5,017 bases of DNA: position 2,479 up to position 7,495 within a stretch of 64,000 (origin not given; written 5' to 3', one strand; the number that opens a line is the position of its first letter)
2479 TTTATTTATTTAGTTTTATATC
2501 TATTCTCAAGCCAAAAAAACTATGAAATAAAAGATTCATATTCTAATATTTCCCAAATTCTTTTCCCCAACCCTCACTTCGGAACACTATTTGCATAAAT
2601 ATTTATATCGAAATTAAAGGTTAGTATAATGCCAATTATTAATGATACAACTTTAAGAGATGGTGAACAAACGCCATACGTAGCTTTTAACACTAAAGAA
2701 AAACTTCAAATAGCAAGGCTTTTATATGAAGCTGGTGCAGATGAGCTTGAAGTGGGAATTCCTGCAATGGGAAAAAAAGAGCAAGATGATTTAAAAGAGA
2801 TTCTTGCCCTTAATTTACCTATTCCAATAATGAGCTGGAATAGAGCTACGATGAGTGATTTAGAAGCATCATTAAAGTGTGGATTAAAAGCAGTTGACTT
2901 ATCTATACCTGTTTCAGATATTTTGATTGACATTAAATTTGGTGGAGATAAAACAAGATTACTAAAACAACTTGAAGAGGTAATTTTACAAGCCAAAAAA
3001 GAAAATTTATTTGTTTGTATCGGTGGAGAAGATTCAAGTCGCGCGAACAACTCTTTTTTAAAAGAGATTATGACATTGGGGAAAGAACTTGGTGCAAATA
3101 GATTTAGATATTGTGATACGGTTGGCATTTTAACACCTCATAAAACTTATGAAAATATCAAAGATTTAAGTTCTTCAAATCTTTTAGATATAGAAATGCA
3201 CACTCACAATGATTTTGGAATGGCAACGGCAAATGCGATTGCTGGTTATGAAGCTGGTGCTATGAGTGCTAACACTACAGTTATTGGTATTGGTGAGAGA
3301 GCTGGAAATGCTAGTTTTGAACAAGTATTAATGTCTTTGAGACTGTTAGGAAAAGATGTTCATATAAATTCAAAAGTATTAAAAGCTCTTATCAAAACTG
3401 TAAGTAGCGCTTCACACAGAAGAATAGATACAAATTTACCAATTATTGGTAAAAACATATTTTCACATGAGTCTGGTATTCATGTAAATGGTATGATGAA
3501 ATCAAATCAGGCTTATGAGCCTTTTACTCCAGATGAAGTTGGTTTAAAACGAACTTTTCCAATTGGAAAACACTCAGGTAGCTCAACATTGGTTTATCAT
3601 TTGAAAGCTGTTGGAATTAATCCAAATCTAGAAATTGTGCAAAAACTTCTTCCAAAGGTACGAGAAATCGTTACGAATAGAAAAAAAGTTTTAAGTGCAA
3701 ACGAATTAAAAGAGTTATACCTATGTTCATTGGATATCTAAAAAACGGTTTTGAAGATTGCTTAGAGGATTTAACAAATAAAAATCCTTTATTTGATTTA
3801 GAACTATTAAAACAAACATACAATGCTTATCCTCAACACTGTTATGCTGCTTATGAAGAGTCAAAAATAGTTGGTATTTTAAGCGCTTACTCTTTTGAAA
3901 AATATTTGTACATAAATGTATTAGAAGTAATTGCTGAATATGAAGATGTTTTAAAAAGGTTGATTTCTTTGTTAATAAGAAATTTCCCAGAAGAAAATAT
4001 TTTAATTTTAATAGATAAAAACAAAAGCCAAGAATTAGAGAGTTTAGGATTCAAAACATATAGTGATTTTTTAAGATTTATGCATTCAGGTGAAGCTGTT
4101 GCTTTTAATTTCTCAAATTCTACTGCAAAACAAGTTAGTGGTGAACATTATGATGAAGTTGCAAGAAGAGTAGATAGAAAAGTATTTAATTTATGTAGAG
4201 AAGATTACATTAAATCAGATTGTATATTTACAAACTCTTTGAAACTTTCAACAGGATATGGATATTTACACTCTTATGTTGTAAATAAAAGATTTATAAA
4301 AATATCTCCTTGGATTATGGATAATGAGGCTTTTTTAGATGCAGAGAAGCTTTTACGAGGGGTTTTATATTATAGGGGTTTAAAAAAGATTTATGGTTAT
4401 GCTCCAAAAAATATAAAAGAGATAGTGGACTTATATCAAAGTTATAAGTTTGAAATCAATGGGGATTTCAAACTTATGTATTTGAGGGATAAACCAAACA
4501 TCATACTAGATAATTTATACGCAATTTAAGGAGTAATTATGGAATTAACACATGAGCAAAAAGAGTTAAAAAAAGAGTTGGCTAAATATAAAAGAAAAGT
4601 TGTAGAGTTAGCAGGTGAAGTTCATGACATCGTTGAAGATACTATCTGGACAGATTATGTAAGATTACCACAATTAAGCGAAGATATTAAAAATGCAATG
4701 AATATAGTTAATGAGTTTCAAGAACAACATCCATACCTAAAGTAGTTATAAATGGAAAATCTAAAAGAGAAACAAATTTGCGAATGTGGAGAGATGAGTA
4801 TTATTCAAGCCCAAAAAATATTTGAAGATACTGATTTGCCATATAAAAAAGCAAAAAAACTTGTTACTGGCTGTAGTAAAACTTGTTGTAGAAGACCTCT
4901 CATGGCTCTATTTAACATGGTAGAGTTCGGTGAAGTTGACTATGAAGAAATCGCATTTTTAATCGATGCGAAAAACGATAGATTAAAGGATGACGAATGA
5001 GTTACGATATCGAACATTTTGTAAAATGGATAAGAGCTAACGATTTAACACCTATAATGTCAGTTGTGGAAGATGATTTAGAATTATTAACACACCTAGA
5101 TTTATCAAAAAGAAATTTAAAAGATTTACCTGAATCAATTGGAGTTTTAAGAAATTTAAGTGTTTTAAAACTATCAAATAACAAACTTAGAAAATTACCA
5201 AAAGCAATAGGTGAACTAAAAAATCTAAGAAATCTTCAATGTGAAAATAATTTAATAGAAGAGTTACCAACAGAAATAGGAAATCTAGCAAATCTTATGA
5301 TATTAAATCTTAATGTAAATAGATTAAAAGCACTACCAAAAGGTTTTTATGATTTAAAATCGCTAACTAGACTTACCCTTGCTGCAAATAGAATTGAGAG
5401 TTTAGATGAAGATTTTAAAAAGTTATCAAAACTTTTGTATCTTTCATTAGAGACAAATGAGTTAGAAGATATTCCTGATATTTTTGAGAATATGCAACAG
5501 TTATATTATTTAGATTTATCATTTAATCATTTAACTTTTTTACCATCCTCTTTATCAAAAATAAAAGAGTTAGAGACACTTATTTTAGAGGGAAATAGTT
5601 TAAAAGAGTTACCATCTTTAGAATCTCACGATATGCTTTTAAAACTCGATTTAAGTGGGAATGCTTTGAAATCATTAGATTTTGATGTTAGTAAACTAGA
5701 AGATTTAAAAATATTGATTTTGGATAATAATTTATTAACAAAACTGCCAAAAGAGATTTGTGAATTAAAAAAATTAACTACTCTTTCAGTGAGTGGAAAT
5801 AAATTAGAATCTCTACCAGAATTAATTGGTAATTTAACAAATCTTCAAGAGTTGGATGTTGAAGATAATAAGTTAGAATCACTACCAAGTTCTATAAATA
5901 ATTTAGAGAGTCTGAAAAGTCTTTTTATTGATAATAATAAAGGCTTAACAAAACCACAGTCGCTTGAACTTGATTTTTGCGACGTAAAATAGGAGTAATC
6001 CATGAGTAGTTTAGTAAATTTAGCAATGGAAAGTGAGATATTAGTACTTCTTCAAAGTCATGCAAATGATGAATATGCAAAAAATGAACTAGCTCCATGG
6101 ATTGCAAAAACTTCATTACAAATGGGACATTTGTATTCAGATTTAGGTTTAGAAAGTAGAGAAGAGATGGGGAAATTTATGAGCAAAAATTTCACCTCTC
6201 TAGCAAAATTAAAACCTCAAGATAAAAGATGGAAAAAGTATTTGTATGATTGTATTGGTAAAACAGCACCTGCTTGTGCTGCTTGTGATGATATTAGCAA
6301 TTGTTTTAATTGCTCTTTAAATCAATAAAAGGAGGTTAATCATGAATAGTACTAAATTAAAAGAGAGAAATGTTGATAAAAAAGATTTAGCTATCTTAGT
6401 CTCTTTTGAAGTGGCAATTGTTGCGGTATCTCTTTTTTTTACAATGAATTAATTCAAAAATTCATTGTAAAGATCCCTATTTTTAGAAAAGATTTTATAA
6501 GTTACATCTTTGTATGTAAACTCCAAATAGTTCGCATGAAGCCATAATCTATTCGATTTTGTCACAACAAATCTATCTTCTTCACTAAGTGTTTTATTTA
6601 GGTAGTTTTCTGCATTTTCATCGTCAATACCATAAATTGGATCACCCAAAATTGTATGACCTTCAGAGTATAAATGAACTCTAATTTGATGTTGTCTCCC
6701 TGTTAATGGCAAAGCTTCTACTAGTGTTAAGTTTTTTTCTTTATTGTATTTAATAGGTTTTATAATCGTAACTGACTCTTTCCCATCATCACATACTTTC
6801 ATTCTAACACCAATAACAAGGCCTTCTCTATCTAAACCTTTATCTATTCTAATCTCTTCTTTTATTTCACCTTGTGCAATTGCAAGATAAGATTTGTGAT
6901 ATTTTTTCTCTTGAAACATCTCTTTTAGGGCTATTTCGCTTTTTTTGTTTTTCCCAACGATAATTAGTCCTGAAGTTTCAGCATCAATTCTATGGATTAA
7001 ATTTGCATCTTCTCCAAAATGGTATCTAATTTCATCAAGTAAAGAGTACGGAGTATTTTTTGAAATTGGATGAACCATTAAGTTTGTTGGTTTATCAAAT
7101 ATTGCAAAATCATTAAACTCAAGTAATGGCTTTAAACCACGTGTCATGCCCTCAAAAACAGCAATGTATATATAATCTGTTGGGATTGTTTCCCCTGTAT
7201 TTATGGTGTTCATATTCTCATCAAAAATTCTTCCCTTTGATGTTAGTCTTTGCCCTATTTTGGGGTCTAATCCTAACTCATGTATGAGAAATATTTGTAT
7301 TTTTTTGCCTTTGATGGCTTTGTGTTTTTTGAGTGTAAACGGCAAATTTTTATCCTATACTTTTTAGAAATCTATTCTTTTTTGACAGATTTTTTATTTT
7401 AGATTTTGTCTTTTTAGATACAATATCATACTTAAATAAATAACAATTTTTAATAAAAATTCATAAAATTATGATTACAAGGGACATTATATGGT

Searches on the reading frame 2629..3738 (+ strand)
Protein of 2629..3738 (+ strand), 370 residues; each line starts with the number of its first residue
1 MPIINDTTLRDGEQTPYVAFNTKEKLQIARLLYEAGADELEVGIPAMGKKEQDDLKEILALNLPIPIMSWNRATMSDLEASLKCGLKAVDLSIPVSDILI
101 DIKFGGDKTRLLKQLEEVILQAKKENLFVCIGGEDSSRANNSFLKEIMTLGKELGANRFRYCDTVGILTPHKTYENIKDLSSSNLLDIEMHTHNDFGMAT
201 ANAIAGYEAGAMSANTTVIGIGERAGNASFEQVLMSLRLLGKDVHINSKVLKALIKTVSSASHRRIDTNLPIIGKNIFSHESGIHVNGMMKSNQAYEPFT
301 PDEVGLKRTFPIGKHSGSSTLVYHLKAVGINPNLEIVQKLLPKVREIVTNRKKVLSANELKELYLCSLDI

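Call 53: search_protein_families(library=pfam, proteins=[window:2629-3738:+], max_evalue=0.001)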
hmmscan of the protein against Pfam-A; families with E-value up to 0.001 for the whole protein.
window:2629-3738:+ (370 aa): 2 families
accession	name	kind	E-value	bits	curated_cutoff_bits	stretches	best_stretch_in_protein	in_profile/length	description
PF00682.25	HMGL-like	-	3.6e-68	230.2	29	1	3-255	3-257/260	HMGL-like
PF22617.1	HCS_D2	-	3.6e-19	69.4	27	1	272-351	1-81/82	Homocitrate synthase post-HMGL domain-like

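Call 80: search_protein_families(library=ncbifam, proteins=[window:2629-3738:+], max_evalue=0.00001)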
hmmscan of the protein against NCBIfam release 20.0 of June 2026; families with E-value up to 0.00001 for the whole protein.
window:2629-3738:+ (370 aa): 25 families
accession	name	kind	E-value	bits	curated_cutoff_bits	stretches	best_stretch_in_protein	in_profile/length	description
TIGR02660.1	nifV_homocitr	equivalog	1.3e-142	475.4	462.9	1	3-364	3-365/365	homocitrate synthase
TIGR02090.1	LEU1_arch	subfamily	2.1e-97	326.5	484.75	1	4-356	3-356/363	isopropylmalate/citramalate/homocitrate synthases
NF002085.0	PRK00915.1-2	subfamily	4.7e-96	322.5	517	1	4-356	16-369/504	2-isopropylmalate synthase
NF041069.1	IPMS_Sufob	equivalog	1e-79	268.5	600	1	4-361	3-362/371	isopropylmalate synthase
TIGR02146.1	LysS_fung_arch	equivalog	1.8e-77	260.9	413.55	1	5-345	2-343/344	homocitrate synthase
NF002086.0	PRK00915.1-3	equivalog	7.3e-72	242.5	532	1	4-363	9-380/516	2-isopropylmalate synthase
NF002088.0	PRK00915.1-5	equivalog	1.2e-66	225.3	697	1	5-362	7-376/514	2-isopropylmalate synthase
TIGR00973.1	leuA_bact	equivalog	4.5e-65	220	598.7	1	3-356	3-369/494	2-isopropylmalate synthase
NF002087.0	PRK00915.1-4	equivalog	1.2e-62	212.1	729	1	3-354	8-373/516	2-isopropylmalate synthase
NF002084.0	PRK00915.1-1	equivalog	3.2e-50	171.2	748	1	3-332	6-348/523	2-isopropylmalate synthase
NF042433.1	CitmalDyn_Leptosp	equivalog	1.8e-42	145.6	950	1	4-354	10-371/514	(R)-citramalate synthase CimA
TIGR00977.1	citramal_synth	equivalog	1.9e-39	135.4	450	1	135-352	147-363/526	citramalate synthase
NF042434.1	IPMS_Lepto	equivalog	3.2e-39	134.9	500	1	2-349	6-371/374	2-isopropylmalate synthase LeuA2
NF002991.1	PRK03739.1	subfamily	8.6e-19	67.6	455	1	179-297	228-346/550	2-isopropylmalate synthase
NF006049.0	PRK08195.1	subfamily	2.9e-17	62.7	229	1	147-251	153-259/344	4-hyroxy-2-oxovalerate/4-hydroxy-2-oxopentanoic acid aldolase,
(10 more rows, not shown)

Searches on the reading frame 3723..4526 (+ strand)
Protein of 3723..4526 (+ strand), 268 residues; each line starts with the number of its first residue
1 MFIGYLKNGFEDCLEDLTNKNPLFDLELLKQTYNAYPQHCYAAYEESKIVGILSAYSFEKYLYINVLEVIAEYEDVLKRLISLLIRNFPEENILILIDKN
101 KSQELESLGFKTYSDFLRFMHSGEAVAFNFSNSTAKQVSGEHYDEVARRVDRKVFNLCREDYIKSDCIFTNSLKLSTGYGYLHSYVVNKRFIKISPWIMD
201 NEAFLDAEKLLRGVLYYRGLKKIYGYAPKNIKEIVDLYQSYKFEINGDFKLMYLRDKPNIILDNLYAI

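Call 53: search_protein_families(library=pfam, proteins=[window:3723-4526:+], max_evalue=0.001)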
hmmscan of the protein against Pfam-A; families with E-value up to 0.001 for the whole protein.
window:3723-4526:+ (268 aa): 1 family
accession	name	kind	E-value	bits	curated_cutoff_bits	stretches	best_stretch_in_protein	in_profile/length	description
PF18014.7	Acetyltransf_18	-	6e-06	26.4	22.7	0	150-266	4-123/124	Acetyltransferase (GNAT) domain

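Call 80: search_protein_families(library=ncbifam, proteins=[window:3723-4526:+], max_evalue=0.00001)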
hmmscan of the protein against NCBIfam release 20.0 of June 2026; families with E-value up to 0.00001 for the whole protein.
window:3723-4526:+ (268 aa): 0 families

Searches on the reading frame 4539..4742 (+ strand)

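Call 53: search_protein_families(library=pfam, proteins=[window:4539-4742:+], max_evalue=0.001)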
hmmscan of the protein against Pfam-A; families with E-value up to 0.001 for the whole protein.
window:4539-4742:+ (68 aa): 1 family
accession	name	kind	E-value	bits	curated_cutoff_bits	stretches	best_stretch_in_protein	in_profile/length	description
PF05082.18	Rop-like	-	3.3e-09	36.9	27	1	6-59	2-54/64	Rop-like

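Call 80: search_protein_families(library=ncbifam, proteins=[window:4539-4742:+], max_evalue=0.00001)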
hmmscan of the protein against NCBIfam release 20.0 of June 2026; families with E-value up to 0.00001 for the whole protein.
window:4539-4742:+ (68 aa): 0 families

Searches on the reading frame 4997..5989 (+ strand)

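Call 53: search_protein_families(library=pfam, proteins=[window:4997-5989:+], max_evalue=0.001)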
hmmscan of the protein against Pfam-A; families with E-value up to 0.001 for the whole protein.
window:4997-5989:+ (331 aa): 7 families
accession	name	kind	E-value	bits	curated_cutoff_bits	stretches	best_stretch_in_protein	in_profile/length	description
PF23598.1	LRR_14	-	4.2e-36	124.9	40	4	202-310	12-120/353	Leucine-rich repeat region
PF13855.12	LRR_8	-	4.5e-35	119.7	27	6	122-179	2-61/61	Leucine rich repeat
PF12799.13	LRR_4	-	2.9e-29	100.9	27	6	258-297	1-40/44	Leucine Rich repeats (2 copies)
PF00560.39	LRR_1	-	2.9e-17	59.5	20.6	0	259-280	1-23/23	Leucine Rich Repeat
PF23286.1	LRR_13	-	4.2e-09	36.9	30.1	0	64-122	16-75/210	Disease resistance protein RPS4B-like, leucine-rich repeats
PF23211.1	LRR_LRWD1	-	3.7e-07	30.5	28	0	53-141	22-106/190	Leucine-rich repeat and WD repeat-containing protein 1, LRR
PF24048.1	LRR_NXF1-5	-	8.5e-06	25.8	30.5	1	132-203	45-117/142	NXF1/2/3/5 leucine-rich repeat domain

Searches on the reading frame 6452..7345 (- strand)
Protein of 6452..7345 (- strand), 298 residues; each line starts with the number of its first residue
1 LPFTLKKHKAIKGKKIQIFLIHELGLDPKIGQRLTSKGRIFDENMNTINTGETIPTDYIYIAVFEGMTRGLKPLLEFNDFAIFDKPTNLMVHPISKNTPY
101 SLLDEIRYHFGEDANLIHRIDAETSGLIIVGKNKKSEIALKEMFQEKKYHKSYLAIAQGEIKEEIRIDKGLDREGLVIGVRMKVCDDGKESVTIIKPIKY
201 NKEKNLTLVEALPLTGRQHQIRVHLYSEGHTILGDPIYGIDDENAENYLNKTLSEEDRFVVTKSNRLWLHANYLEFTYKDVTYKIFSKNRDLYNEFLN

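Call 53: search_protein_families(library=pfam, proteins=[window:6452-7345:-], max_evalue=0.001)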
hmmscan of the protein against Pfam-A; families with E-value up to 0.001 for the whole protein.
window:6452-7345:- (298 aa): 1 family
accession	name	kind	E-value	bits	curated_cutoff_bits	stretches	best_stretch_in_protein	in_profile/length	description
PF00849.27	PseudoU_synth_2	-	1.9e-29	103.3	26.8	1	80-225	2-150/152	RNA pseudouridylate synthase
